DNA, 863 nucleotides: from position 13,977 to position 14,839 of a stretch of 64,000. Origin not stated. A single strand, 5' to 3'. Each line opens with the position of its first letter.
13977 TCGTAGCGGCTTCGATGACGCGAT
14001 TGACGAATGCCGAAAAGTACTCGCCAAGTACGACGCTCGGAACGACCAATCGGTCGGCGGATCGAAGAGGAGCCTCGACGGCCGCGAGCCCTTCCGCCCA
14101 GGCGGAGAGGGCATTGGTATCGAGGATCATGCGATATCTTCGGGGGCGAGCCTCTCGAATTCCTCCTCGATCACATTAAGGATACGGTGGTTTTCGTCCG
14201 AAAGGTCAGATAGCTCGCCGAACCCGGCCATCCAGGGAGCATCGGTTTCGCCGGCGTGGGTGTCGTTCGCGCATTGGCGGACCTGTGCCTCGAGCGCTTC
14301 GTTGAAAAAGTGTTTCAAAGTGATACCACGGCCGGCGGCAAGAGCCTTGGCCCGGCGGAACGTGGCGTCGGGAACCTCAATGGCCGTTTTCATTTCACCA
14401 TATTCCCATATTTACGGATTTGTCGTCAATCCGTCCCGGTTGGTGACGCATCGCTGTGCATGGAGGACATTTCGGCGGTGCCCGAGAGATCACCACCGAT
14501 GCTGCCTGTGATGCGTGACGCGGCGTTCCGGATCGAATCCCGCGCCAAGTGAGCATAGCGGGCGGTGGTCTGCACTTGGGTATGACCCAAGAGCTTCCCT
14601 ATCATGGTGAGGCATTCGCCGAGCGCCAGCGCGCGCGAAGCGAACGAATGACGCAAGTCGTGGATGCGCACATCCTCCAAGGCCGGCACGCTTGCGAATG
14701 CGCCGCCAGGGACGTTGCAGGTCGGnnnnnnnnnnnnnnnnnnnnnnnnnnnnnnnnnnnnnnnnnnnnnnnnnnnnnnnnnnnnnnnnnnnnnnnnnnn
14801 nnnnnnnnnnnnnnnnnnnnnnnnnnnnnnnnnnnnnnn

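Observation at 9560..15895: Decayed defence islet: Gabija-like OLD ATPase and UvrD helicase pair, vapBC, P4-type integrase and tRNA-fMet 3' fragment, all pseudogenised except vapB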

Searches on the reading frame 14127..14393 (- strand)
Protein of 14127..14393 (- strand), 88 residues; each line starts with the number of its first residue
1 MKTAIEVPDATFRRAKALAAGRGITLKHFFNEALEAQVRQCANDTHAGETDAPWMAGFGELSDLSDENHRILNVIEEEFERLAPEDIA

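Call 4: search_protein_families(library=pfam, proteins=[window:14127-14393:-], max_evalue=0.01)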
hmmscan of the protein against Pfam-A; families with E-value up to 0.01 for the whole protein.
window:14127-14393:- (88 aa): 0 families

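Call 5: search_protein_families(library=padloc, proteins=[window:14127-14393:-], max_evalue=0.01)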
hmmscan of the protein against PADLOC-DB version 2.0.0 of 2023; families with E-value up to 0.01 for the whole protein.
window:14127-14393:- (88 aa): 0 families

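Call 14: find_encoding_contigs(protein=window:14127-14393:-, flank=10000, max_places=3)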
Protein window:14127-14393:- (88 aa): no gene with exactly this product is on record in the collection.

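Call 16: search_protein_families(library=ncbifam, proteins=[window:14127-14393:-])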
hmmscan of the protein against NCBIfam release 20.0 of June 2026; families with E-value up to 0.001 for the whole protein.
window:14127-14393:- (88 aa): 0 families

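Call 38: search_protein_families(library=pfam, proteins=[window:14130-14393:-], max_evalue=1)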
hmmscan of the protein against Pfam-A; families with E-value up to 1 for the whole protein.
seq(88 aa): 1 family
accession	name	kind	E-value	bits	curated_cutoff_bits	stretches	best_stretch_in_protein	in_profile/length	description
PF09386.16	ParD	-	0.04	14.8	27.3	1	2-34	3-35/80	Antitoxin ParD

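Call 39: search_protein_families(library=ncbifam, proteins=[window:14130-14393:-], max_evalue=1)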
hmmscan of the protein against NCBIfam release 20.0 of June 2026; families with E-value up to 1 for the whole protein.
seq(88 aa): 0 families
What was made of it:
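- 14127..14393 (-): Intact 88-aa ribbon-helix-helix antitoxin (vapB by position); its stop overlaps the vapC start by 4 nt. No Pfam or NCBIfam hit on its own (calls 38, 39).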

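Call 47: search_dna_similar(query=window:14130-14393:-, collection=plasmids, mode=protein, max_evalue=0.001, max_rows=15)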
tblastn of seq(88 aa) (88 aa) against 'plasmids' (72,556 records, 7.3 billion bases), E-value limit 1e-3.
No match.
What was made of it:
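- Tried and rejected: Relatives of VapB. tblastn against plasmids found nothing (call 47).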

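Call 58: search_protein_representatives(protein=window:14127-14393:-)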
Query: 88 residues. Proteins with E-value up to 0.001 (for the whole library): 438; up to 1e-10: 82; up to 1e-30: 0. The best 150 are listed.
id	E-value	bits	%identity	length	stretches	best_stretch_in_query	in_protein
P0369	2.4e-28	114.1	61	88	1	1-88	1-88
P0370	1.7e-26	108.1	64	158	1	1-88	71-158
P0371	3.2e-26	107.3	57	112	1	1-87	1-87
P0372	2.0e-23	98.4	63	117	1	1-86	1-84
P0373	9.6e-23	96.2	57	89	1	1-88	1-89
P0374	1.0e-22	96.2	56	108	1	6-86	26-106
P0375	2.0e-22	95.2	54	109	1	1-87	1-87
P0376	6.1e-22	93.7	52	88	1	1-88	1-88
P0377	2.0e-21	92.1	64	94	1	16-87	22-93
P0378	2.9e-20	88.3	54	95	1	1-87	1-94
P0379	2.9e-20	88.3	55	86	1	1-87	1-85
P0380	1.3e-19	86.3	53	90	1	1-88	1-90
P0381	1.9e-19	85.7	55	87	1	1-86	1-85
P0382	3.7e-19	84.8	54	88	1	1-87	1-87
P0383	1.2e-18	83.1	52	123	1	1-83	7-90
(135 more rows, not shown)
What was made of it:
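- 14127..14393 (-): It has 438 full-length relatives of about 85 aa in the representative library (call 58).
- On VapBC type II toxin-antitoxin: It has 438 relatives of similar length (call 58).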

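Call 60: search_solved_structures(query=A1, max_evalue=1)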
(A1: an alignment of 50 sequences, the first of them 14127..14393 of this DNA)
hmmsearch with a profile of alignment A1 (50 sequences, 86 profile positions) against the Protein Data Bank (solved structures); distinct sequences matched with E-value up to 1: 9.
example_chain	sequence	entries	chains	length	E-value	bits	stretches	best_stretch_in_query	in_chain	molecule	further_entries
7wj0_A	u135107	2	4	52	4e-06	30.3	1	1-40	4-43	Antitoxin MazE6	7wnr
9kkd_A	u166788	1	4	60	0.00011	25.7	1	5-47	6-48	Ribbon-helix-helix protein, CopG family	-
5x3t_A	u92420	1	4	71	0.0039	20.8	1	2-39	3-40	Antitoxin VapB26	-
4xgq_B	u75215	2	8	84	0.012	19.2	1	13-47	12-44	Antitoxin VapB30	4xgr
7e4j_A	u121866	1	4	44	0.037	17.6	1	6-35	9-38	Antitoxin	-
2an7_A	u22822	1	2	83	0.076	16.6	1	3-33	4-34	Protein parD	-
2baw_A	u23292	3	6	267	0.94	13.1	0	26-75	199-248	Peroxisome proliferator activated receptor delta | PROTEIN (PPAR-DELTA) | Peroxisome proliferator-activated receptor delta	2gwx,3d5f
2awh_A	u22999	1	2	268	0.95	13.1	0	26-75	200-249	Peroxisome proliferator activated receptor delta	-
2b50_A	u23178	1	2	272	0.95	13.1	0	26-75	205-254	Peroxisome proliferator activated receptor delta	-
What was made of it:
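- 14127..14393 (-): A profile of the family hits RHH antitoxins MazE6 (4e-6), CopG, VapB26 and VapB30 in the PDB (call 60).
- On VapBC type II toxin-antitoxin: The RHH profile matches MazE6, CopG, VapB26 and VapB30 (call 60).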

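Call 61: search_protein_families(library=pfam, alignment_id=A1, max_evalue=0.01)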
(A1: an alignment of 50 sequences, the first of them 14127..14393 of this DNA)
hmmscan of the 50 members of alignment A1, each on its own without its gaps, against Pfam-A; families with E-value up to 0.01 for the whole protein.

A. member 1, window:14127-14393:- (88 aa): 0 families

B. families by the number of members that match (of 50 scanned): 10 families
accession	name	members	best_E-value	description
PF09386.16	ParD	15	8.2e-05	Antitoxin ParD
PF12441.14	CopG_antitoxin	9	0.00051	CopG antitoxin of type II toxin-antitoxin system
PF19891.5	DUF6364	7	0.0018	Family of unknown function (DUF6364)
PF01402.27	RHH_1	4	0.0048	Ribbon-helix-helix protein, copG family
PF07704.17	PSK_trans_fac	3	0.00022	Rv0623-like transcription factor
PF20605.4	Antitox_RHH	3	0.0028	Antitoxin-like ribbon-helix-helix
PF22513.2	FitA-like_RHH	2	0.0069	Antitoxin FitA-like, ribbon-helix-helix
PF05534.18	HicB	2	0.0077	HicB family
PF07764.18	Omega_Repress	1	0.0051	Omega Transcriptional Repressor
PF08335.16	GlnD_UR_UTase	1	0.0087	GlnD PII-uridylyltransferase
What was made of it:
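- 14127..14393 (-): Family members hit ParD, CopG_antitoxin and RHH Pfam models (call 61).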

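Call 75: find_related_loci(query=window:14127-14393:-, collection=metagenome_contigs, flank=8000)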
Query window:14127-14393:- (88 aa) in metagenome_contigs; peptide patterns used: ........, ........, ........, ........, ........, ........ (x = any residue, [..] = any of these).
198 stretches matched a pattern; 1 encode a relative of the query (tblastn E <= 1e-3); 1 distinct loci.
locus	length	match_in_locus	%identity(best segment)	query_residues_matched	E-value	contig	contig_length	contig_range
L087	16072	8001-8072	54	48-71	3e-6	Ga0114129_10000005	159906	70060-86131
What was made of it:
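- Tried and rejected: The metagenome scan gave one 24-residue hit (call 75).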

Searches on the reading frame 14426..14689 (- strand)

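Call 6: search_protein_families(library=pfam, proteins=[window:14426-14689:-], max_evalue=0.01)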
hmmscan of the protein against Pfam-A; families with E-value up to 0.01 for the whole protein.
window:14426-14689:- (87 aa): 1 family
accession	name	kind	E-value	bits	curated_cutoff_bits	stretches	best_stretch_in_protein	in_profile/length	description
PF00589.27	Phage_integrase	-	4e-08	33.6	27.1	1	6-49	126-169/172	Phage integrase family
